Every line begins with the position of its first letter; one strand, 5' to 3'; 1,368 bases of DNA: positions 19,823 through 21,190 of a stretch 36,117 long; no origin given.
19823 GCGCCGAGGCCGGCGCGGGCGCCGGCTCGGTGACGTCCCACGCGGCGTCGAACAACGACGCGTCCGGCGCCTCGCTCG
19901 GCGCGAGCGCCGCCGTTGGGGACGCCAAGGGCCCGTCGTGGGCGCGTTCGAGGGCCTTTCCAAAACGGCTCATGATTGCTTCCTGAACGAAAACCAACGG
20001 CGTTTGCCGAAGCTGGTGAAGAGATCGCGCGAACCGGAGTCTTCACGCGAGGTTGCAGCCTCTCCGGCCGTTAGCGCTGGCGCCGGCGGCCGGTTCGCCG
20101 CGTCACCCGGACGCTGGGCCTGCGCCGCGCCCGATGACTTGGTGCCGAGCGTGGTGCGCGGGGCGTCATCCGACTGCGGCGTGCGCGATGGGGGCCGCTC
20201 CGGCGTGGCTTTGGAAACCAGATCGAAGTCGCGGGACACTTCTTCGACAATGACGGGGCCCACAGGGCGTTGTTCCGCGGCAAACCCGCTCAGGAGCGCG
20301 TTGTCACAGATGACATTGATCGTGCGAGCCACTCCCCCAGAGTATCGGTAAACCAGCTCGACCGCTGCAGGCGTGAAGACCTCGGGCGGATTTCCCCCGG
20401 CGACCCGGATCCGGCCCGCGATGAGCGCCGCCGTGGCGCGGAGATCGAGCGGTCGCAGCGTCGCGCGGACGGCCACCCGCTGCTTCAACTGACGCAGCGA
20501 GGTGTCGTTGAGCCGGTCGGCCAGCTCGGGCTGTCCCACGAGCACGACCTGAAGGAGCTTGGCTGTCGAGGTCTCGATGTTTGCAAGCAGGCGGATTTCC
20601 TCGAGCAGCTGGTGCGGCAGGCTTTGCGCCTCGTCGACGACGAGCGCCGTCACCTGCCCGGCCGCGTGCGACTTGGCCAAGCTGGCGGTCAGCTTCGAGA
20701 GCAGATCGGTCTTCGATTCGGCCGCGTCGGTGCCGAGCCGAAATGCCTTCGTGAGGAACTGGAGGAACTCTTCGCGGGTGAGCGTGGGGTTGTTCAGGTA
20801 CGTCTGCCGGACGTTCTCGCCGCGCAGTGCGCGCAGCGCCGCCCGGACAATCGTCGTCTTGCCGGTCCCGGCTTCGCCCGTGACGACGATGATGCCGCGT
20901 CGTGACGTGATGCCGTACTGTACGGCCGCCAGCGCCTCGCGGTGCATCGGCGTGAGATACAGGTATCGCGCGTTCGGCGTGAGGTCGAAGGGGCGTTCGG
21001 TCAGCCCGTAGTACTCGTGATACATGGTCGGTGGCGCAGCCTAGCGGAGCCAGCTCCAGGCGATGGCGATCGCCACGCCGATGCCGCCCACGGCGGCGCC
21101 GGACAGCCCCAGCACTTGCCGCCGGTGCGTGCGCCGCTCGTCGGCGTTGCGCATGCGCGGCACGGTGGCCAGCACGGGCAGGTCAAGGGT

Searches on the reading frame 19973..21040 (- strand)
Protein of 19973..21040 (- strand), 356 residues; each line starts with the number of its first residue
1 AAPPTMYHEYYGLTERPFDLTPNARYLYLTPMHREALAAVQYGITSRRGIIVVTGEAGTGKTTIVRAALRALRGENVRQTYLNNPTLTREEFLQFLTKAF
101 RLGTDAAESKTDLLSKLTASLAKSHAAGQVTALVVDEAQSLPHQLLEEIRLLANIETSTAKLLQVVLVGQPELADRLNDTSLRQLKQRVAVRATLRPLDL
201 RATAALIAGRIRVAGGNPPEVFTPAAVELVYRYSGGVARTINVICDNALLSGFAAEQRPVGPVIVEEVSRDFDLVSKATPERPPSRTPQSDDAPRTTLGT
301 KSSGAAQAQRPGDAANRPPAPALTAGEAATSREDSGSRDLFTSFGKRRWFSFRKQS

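Call 15: search_protein_families(library=pfam, proteins=[window:19973-21040:-], max_evalue=0.001)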
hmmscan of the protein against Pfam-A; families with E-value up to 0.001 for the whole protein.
window:19973-21040:- (356 aa): 13 families
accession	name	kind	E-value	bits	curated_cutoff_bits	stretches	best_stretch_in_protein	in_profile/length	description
PF13401.12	AAA_22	-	9.8e-27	94.3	27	1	46-177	3-130/130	AAA domain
PF13191.12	AAA_16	-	4.1e-11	44.1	32.6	1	36-162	11-164/167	AAA ATPase domain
PF13604.12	AAA_30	-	7.7e-10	39.2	27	1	38-171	8-125/191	AAA domain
PF09848.15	SLFN-g3_helicase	-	1.1e-07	31.9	24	1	50-143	3-93/354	Schlafen group 3, DNA/RNA helicase domain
PF13245.12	AAA_19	-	1.2e-06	29.2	25.1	1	46-169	9-124/134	AAA domain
PF25199.1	nSTAND_NTPase5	-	1.1e-05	25.8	34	1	45-127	38-125/145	Novel STAND NTPase 5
PF00437.27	T2SSE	-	3.6e-05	23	24.9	1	32-77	126-171/370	Type II/IV secretion system protein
PF02562.22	PhoH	-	6e-05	23.1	27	1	47-98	18-70/205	PhoH-like protein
PF01637.24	ATPase_2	-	8.6e-05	22.9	33.2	1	47-241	19-222/225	ATPase domain predominantly from Archaea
PF07728.20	AAA_5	-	0.00013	22.4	22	1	51-171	2-109/139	AAA domain (dynein-related subfamily)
PF20703.3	nSTAND1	-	0.00021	21.5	27.1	1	43-215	29-204/379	Novel STAND NTPase 1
PF20720.3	nSTAND3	-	0.0008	19.6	27.2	0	46-85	15-54/155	Novel STAND NTPase 3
PF03266.21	NTPase_1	-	0.00081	19.7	23.9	0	51-78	2-29/168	NTPase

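Call 34: search_protein_families(library=ncbifam, proteins=[window:19973-21040:-], max_evalue=0.00001)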
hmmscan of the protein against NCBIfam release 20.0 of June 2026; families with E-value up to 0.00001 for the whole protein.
window:19973-21040:- (356 aa): 1 family
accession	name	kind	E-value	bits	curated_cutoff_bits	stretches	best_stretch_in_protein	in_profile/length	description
TIGR03015.1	pepcterm_ATPase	hypoth_equivalog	2.2e-74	250.3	324.5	1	6-272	1-266/269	XrtA/PEP-CTERM system-associated ATPase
